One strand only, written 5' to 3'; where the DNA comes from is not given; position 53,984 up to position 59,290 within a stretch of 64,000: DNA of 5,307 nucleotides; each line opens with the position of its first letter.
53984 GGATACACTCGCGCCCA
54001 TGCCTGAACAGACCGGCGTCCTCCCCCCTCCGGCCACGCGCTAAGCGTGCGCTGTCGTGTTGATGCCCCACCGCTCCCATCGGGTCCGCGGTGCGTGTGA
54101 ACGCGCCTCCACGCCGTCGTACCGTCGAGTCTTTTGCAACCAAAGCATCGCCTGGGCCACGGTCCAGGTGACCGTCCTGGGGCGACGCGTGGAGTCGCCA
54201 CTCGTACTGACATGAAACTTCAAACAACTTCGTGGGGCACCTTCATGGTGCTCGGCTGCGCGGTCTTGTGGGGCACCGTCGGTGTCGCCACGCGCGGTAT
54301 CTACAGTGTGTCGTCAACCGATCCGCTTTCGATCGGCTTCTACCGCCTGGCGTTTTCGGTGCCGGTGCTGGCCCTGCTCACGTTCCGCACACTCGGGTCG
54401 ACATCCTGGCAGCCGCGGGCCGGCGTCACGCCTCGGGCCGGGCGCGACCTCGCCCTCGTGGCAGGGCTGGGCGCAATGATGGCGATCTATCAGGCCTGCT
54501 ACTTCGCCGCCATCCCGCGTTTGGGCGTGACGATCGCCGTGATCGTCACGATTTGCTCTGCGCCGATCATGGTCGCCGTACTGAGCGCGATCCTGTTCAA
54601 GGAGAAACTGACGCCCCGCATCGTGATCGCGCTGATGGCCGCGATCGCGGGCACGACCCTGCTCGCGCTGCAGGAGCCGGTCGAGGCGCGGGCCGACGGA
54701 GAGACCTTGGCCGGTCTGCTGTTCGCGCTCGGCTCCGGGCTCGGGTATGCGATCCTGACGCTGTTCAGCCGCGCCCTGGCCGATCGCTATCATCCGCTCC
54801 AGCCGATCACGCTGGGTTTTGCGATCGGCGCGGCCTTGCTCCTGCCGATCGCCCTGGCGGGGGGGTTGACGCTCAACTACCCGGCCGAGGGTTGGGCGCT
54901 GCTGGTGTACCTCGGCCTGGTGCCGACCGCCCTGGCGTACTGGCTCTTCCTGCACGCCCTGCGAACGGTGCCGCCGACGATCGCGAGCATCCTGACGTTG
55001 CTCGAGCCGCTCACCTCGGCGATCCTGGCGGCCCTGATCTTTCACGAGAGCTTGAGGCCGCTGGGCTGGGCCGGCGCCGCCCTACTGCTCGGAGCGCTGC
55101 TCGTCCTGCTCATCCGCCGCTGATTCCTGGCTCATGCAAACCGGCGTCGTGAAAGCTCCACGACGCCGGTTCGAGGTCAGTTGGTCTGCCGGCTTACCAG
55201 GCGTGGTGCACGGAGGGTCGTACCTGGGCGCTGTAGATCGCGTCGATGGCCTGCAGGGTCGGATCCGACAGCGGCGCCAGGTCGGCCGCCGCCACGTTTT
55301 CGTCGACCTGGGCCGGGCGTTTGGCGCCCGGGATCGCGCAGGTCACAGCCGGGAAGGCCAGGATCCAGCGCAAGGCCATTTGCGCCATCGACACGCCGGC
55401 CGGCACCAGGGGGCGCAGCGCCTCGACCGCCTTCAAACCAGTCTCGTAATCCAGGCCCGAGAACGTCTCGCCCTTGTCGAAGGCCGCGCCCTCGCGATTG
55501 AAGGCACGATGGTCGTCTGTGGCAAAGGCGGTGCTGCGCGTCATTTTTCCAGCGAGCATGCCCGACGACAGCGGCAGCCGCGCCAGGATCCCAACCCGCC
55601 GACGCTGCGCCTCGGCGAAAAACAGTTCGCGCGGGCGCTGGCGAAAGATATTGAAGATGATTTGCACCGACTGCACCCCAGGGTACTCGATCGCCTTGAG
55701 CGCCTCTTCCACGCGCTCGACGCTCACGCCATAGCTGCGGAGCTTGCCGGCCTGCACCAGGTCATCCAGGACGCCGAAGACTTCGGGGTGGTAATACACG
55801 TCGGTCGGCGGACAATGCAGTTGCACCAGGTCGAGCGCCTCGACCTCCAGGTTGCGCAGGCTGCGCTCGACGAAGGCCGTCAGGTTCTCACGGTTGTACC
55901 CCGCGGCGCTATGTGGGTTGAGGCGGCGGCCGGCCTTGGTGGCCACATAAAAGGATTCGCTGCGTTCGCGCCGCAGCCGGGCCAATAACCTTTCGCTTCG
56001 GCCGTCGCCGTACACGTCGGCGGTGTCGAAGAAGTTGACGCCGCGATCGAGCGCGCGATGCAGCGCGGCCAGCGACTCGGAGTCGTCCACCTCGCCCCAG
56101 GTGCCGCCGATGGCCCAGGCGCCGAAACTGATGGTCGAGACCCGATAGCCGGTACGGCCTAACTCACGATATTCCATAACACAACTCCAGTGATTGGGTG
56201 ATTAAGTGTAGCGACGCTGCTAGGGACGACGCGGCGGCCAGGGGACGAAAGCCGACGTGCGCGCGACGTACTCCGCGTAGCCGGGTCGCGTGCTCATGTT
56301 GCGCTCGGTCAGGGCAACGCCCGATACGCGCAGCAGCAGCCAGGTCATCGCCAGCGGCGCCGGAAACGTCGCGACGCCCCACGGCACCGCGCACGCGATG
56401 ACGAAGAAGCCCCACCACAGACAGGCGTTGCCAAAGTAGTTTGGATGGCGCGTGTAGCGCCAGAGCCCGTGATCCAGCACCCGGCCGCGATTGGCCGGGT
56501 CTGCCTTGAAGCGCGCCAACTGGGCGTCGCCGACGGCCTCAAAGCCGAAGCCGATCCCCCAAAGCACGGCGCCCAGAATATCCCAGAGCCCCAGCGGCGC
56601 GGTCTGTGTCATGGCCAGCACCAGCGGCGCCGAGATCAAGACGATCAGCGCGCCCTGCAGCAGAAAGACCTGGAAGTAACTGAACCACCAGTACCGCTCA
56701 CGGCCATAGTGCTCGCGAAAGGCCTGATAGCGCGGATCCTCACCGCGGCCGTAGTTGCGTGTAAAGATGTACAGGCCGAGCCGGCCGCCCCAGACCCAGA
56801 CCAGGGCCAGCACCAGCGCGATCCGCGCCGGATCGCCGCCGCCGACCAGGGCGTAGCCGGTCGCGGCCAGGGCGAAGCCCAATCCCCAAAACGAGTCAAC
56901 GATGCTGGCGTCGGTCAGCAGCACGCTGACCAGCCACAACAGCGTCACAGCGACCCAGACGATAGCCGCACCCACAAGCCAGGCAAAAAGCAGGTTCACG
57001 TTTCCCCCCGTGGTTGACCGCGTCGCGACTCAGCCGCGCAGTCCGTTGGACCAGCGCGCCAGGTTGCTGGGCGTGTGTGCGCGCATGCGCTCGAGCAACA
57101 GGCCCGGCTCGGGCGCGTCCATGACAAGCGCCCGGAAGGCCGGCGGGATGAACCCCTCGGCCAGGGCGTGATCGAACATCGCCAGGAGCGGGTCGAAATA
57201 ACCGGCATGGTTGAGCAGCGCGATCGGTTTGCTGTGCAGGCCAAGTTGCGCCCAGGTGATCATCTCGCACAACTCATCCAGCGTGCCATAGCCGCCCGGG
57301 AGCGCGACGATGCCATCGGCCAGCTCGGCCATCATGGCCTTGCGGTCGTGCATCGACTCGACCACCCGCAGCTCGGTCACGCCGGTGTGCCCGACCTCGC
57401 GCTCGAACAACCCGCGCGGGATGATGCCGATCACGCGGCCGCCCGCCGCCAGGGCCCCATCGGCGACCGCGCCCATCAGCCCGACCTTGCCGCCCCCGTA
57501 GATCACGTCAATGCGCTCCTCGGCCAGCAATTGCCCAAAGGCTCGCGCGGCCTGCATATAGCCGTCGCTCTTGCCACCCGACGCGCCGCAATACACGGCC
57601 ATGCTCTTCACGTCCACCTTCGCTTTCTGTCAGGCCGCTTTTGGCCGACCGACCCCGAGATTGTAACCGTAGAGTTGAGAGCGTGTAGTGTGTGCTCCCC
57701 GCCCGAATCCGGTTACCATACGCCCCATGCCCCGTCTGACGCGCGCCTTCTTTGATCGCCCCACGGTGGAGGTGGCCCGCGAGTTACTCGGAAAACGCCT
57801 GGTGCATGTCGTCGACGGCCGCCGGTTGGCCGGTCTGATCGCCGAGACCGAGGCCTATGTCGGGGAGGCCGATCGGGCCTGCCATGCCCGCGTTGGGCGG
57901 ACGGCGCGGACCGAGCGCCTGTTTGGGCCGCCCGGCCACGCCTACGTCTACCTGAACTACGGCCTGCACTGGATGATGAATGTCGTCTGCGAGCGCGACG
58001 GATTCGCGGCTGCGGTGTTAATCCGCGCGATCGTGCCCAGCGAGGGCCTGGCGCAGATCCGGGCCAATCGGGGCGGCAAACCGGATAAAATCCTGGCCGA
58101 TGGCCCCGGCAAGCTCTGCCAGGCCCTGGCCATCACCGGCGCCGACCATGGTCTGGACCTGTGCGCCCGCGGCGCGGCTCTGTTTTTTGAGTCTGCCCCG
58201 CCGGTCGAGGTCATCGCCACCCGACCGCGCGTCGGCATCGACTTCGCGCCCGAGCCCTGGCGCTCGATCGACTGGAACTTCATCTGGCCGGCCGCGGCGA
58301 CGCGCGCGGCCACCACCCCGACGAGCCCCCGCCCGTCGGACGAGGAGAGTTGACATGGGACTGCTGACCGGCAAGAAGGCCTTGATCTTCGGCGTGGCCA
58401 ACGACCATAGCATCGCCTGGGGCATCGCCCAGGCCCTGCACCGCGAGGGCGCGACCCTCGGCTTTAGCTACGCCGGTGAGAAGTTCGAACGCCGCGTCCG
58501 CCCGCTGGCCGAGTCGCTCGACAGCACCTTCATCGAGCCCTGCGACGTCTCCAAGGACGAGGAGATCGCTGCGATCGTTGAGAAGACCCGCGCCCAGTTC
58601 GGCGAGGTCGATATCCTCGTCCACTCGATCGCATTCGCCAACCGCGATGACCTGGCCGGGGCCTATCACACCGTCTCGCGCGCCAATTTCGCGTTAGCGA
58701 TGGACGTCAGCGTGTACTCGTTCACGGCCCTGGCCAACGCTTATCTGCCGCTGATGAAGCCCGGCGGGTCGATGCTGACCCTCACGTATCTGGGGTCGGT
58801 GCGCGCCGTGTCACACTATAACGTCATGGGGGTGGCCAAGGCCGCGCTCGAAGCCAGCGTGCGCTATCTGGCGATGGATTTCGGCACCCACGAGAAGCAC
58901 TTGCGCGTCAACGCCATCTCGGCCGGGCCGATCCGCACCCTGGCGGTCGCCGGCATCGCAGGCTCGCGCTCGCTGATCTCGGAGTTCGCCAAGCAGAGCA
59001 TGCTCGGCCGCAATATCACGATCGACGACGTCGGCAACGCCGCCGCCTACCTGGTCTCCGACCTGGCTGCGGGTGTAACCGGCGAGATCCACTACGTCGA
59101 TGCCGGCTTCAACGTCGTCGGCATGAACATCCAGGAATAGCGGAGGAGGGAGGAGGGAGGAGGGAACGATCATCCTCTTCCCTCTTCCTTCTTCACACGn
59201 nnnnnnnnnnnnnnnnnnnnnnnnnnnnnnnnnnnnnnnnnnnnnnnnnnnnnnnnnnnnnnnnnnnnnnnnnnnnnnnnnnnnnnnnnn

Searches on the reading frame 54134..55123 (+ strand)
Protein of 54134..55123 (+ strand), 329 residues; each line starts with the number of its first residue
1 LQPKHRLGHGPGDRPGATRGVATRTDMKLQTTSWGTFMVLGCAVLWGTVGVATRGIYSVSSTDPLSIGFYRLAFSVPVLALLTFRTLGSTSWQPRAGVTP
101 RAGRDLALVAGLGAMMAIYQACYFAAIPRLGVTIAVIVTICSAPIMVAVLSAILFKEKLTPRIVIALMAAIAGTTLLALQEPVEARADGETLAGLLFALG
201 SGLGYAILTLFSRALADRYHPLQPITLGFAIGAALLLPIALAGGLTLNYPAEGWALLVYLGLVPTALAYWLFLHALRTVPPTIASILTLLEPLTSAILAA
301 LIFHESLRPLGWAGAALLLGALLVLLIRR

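Call 14: search_protein_families(library=pfam, proteins=[window:54134-55123:+], max_evalue=0.00001)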
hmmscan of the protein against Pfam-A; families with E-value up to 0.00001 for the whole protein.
window:54134-55123:+ (329 aa): 1 family
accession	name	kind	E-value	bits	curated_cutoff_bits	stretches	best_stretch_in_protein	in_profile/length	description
PF00892.27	EamA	-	1.3e-38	132.8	28.2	2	193-326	2-134/135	EamA-like transporter family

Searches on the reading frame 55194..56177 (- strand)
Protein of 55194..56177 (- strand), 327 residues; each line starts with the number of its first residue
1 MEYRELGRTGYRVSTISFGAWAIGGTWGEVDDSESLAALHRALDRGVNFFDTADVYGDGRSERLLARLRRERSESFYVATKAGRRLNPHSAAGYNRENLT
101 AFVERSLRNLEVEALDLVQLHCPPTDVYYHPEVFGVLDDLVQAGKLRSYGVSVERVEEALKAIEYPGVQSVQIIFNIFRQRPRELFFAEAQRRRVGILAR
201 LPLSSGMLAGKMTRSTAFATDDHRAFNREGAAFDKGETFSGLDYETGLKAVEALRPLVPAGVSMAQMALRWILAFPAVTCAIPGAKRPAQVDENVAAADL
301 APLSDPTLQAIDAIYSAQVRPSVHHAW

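Call 15: search_protein_families(library=pfam, proteins=[window:55194-56177:-], max_evalue=0.001)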
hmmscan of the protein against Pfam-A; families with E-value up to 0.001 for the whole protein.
window:55194-56177:- (327 aa): 1 family
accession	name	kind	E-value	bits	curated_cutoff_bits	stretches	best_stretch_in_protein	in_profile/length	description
PF00248.27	Aldo_ket_red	-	7.8e-67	225.8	24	1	16-315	2-290/291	Aldo/keto reductase family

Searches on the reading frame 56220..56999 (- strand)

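Call 15: search_protein_families(library=pfam, proteins=[window:56220-56999:-], max_evalue=0.001)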
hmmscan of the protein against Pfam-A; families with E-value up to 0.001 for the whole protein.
window:56220-56999:- (259 aa): 4 families
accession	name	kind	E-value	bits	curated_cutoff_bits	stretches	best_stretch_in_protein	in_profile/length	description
PF06966.17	DUF1295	-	5.6e-72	242.4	20.4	1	21-248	1-235/235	Protein of unknown function (DUF1295)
PF02544.21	Steroid_dh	-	1.6e-06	28.7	22.6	1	141-205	43-107/150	3-oxo-5-alpha-steroid 4-dehydrogenase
PF04140.19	ICMT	-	0.00015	22.6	24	1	172-224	33-85/95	Isoprenylcysteine carboxyl methyltransferase (ICMT) family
PF04191.18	PEMT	-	0.0005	20.9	25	1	171-223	39-91/105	Phospholipid methyltransferase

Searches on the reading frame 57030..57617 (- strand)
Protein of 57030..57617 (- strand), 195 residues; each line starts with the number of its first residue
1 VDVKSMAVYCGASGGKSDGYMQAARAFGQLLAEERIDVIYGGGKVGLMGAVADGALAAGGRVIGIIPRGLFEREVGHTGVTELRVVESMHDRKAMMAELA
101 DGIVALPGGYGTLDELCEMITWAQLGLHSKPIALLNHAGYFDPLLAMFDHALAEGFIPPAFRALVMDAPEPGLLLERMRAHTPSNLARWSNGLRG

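Call 15: search_protein_families(library=pfam, proteins=[window:57030-57617:-], max_evalue=0.001)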
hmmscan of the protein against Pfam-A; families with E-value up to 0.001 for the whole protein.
window:57030-57617:- (195 aa): 2 families
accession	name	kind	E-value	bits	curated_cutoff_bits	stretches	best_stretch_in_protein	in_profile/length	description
PF03641.19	Lysine_decarbox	-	8.8e-44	149.3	27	1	48-177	1-130/131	Possible lysine decarboxylase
PF18306.6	LDcluster4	-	3.2e-16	59.7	26.3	1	15-117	12-111/151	SLOG cluster4 family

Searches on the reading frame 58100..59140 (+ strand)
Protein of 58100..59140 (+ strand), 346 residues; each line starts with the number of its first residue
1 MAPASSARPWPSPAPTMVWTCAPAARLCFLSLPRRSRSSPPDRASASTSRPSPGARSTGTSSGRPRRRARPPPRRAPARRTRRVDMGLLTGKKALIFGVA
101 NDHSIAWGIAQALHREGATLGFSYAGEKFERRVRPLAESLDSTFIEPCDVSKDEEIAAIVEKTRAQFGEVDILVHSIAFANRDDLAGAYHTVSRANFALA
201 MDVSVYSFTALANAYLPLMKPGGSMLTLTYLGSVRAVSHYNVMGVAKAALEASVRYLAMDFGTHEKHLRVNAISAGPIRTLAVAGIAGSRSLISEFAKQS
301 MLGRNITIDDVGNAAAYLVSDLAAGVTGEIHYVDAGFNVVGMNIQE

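Call 15: search_protein_families(library=pfam, proteins=[window:58100-59140:+], max_evalue=0.001)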
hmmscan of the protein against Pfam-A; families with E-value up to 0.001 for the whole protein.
window:58100-59140:+ (346 aa): 2 families
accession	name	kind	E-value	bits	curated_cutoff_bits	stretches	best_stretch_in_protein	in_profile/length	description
PF13561.12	adh_short_C2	-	2.9e-84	282.8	27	1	98-338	1-236/236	Enoyl-(Acyl carrier protein) reductase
PF00106.31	adh_short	-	8.9e-17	61.6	26.6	1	102-282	9-186/195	short chain dehydrogenase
